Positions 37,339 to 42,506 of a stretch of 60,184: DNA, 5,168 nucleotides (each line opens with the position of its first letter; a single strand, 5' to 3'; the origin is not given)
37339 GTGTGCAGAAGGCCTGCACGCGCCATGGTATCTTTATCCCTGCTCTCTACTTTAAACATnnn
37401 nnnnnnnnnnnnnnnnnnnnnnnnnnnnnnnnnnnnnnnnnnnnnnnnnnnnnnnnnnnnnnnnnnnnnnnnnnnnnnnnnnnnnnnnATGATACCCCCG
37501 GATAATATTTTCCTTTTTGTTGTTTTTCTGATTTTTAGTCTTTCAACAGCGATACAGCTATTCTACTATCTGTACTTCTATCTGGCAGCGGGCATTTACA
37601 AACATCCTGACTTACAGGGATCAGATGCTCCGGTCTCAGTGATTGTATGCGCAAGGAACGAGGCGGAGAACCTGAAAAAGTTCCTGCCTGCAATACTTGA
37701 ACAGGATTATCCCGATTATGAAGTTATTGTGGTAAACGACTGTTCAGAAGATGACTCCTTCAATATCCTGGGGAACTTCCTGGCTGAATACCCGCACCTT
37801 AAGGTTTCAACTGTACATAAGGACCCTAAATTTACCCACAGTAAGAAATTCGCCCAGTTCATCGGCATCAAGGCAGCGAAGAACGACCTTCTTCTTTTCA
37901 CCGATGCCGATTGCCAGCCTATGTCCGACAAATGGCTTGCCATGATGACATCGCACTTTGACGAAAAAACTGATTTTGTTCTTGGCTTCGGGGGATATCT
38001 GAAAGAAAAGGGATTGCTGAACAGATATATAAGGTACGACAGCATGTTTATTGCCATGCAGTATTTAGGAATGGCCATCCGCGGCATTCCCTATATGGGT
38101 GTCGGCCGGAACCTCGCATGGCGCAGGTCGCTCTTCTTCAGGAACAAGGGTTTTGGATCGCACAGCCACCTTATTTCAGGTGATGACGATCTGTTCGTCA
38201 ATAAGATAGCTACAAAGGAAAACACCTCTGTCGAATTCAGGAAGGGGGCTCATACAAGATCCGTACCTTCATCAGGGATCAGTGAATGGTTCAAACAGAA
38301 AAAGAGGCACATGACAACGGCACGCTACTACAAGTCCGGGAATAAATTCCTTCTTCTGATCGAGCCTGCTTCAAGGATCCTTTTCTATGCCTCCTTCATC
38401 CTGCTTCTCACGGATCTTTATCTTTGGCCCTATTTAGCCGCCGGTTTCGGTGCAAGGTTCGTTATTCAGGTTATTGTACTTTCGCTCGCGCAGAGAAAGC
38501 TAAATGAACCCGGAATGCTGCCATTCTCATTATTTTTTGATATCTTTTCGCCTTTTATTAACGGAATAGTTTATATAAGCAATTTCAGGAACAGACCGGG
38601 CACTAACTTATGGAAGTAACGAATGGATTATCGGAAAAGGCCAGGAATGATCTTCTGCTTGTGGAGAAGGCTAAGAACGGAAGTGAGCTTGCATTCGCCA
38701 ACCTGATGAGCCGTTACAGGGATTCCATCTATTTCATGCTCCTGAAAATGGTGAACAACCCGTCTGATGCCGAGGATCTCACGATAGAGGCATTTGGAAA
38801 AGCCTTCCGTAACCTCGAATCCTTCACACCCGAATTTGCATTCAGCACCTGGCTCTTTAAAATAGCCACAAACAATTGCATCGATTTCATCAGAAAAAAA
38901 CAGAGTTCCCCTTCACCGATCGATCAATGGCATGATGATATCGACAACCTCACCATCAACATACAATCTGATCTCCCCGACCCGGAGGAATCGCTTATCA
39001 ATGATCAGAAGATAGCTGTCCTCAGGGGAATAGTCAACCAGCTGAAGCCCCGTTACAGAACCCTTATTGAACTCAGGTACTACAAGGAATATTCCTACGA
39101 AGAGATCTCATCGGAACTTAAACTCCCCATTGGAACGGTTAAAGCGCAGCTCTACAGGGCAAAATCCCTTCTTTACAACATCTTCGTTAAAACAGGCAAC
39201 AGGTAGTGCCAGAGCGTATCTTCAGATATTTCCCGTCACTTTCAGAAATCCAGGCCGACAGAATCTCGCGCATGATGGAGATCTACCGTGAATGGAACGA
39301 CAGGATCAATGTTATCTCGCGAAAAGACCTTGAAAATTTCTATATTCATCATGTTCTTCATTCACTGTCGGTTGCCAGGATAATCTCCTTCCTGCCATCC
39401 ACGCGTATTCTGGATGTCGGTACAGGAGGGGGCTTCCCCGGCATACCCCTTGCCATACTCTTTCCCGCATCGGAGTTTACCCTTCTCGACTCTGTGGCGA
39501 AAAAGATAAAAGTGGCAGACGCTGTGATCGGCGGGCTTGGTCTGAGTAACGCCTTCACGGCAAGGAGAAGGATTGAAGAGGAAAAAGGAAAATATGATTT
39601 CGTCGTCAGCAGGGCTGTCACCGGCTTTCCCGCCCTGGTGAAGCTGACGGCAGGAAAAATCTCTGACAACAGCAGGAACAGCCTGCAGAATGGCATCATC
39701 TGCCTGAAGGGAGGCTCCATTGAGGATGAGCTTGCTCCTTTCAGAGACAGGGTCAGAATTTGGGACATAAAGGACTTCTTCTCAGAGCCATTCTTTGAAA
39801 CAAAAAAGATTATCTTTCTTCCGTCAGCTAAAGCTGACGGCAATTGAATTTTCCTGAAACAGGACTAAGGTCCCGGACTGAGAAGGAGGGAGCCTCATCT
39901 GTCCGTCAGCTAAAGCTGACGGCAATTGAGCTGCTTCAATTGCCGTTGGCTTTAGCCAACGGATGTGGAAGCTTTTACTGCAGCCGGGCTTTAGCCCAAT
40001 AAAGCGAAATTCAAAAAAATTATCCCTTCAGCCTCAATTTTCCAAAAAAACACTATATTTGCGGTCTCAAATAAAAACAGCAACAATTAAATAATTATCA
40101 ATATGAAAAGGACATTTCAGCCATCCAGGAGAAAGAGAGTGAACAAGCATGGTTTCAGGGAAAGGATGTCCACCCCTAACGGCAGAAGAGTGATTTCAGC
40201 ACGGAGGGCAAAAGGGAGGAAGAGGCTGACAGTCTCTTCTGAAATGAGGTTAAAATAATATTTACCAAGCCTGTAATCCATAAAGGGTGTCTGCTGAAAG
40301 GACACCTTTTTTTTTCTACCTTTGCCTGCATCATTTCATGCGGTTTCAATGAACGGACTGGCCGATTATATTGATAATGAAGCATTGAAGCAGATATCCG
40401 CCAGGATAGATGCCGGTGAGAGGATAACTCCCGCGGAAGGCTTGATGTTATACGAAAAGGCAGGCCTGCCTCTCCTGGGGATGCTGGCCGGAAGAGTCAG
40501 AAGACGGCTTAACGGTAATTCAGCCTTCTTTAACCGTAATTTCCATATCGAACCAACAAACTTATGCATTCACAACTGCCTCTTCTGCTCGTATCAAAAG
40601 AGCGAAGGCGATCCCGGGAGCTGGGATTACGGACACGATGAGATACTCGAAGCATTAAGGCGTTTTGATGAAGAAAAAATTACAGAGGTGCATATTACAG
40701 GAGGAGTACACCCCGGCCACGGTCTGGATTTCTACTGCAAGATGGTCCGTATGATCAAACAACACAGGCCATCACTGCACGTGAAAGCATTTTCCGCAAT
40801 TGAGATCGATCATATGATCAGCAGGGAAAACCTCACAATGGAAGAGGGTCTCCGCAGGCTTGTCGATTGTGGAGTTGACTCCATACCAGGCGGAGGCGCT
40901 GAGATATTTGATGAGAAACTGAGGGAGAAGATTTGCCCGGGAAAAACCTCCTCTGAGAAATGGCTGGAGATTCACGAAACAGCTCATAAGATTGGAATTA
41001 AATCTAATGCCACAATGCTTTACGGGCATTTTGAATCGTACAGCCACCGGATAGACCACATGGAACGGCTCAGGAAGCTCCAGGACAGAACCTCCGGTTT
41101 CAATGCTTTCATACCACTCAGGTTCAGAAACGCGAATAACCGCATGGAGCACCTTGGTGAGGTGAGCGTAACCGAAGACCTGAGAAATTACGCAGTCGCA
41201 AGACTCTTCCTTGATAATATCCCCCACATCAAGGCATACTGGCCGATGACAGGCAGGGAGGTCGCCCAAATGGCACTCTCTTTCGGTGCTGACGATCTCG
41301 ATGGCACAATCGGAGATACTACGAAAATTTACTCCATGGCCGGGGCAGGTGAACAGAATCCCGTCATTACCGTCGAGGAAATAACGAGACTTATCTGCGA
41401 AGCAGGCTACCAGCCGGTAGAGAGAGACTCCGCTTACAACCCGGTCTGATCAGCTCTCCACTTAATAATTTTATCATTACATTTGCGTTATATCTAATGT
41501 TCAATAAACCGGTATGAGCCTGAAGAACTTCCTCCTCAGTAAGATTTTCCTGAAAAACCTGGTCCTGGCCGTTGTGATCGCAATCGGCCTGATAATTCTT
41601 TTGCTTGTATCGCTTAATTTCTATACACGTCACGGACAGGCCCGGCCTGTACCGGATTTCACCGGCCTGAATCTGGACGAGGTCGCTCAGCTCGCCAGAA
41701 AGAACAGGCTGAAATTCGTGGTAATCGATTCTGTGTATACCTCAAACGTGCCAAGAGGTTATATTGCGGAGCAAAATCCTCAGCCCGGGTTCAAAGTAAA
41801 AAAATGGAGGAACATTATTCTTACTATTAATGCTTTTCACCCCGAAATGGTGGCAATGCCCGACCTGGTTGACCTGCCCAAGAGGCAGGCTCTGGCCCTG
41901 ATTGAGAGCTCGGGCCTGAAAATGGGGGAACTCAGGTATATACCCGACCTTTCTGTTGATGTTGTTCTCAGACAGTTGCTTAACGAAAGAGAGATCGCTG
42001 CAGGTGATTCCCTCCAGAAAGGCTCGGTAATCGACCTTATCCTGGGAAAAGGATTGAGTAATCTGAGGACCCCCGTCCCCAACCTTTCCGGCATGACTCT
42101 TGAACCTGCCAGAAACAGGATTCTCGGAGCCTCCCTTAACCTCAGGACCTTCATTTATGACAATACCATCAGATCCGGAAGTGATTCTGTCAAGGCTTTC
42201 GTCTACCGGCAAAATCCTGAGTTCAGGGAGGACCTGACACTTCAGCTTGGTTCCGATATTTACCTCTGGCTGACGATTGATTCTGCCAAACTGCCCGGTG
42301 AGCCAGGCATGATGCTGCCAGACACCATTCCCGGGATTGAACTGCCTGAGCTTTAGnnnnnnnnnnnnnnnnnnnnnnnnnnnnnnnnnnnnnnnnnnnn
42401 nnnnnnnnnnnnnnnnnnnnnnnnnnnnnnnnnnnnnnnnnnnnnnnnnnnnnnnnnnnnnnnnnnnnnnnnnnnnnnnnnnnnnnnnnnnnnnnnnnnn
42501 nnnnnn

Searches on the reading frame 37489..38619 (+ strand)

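Call 95: search_protein_families(library=pfam, max_evalue=0.00001, proteins=[window:37489-38619:+])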
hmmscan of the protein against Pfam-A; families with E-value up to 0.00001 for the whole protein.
window:37489-38619:+ (376 aa): 4 families
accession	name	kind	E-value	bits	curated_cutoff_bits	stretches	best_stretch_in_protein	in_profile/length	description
PF00535.33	Glycos_transf_2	-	1.1e-20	74.7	23.3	1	50-173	1-120/168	Glycosyl transferase family 2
PF13641.12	Glyco_tranf_2_3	-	2e-16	61.2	27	1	48-276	2-229/230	Glycosyltransferase like family 2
PF10111.15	Glyco_tranf_2_2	-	2.4e-09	37.6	27.3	1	50-154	1-104/276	Glycosyltransferase like family 2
PF13506.12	Glyco_transf_21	-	4.9e-08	33.1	21.7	1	102-252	1-148/174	Glycosyl transferase family 21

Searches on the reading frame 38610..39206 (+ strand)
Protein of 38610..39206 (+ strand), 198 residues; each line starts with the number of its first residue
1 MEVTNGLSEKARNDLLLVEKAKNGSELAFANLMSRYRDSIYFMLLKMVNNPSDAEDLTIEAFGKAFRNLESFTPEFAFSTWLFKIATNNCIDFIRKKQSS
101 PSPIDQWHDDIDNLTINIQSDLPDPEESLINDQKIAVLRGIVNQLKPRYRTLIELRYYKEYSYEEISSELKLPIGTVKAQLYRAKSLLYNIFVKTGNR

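Call 95: search_protein_families(library=pfam, max_evalue=0.00001, proteins=[window:38610-39206:+])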
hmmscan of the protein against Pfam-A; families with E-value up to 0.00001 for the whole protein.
window:38610-39206:+ (198 aa): 3 families
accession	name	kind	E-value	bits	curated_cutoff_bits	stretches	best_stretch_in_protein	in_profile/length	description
PF04542.20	Sigma70_r2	-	3.1e-16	59.4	24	1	32-98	1-69/71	Sigma-70 region 2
PF08281.18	Sigma70_r4_2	-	4.7e-15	55.4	25.7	1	138-187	4-53/54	Sigma-70, region 4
PF04545.22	Sigma70_r4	-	5.7e-09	35.8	24.1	1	143-184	3-44/50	Sigma-70, region 4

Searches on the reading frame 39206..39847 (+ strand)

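Call 56: search_protein_families(library=pfam, max_evalue=0.00001, proteins=[window:39206-39847:+])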
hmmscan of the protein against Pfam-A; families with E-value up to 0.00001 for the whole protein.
window:39206-39847:+ (213 aa): 2 families
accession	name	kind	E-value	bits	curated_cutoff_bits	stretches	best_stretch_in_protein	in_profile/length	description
PF02527.21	GidB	-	4.8e-33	114.5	27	1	19-188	4-168/184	rRNA small subunit methyltransferase G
PF13847.12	Methyltransf_31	-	2.4e-07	31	27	1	65-175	4-117/145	Methyltransferase domain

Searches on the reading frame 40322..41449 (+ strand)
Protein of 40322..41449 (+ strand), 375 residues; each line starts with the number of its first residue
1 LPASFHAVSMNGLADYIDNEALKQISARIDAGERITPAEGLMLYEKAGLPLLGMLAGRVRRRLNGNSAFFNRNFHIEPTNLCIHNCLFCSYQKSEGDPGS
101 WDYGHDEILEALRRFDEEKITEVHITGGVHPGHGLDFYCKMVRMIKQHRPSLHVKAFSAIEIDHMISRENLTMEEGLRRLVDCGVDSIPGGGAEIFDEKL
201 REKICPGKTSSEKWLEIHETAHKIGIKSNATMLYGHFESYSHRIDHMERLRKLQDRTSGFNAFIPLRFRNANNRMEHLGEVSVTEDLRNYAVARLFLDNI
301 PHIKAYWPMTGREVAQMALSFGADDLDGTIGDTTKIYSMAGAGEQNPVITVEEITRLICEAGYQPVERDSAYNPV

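Call 56: search_protein_families(library=pfam, max_evalue=0.00001, proteins=[window:40322-41449:+])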
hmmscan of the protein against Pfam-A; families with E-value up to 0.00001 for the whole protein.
window:40322-41449:+ (375 aa): 2 families
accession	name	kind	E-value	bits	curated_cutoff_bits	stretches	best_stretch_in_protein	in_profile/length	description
PF04055.27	Radical_SAM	-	1.5e-19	71.2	29.5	1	76-250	1-166/166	Radical SAM superfamily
PF19288.4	CofH_C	-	2.6e-16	60.1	27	1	258-373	2-117/125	CofH/MqnC C-terminal region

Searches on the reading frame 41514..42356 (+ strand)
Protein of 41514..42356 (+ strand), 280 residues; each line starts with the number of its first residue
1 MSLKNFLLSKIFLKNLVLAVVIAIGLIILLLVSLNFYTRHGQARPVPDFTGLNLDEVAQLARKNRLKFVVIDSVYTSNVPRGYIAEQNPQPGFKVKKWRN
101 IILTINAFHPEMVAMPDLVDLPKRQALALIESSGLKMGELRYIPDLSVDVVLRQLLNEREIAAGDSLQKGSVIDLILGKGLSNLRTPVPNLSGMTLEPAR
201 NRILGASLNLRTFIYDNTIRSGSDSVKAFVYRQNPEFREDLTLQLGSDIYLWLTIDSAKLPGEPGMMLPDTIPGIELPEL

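Call 56: search_protein_families(library=pfam, max_evalue=0.00001, proteins=[window:41514-42356:+])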
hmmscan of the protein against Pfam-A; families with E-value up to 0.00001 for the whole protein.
window:41514-42356:+ (280 aa): 1 family
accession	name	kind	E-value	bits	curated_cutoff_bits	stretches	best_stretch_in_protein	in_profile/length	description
PF03793.24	PASTA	-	3.1e-27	94.7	23.2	1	46-106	3-63/64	PASTA domain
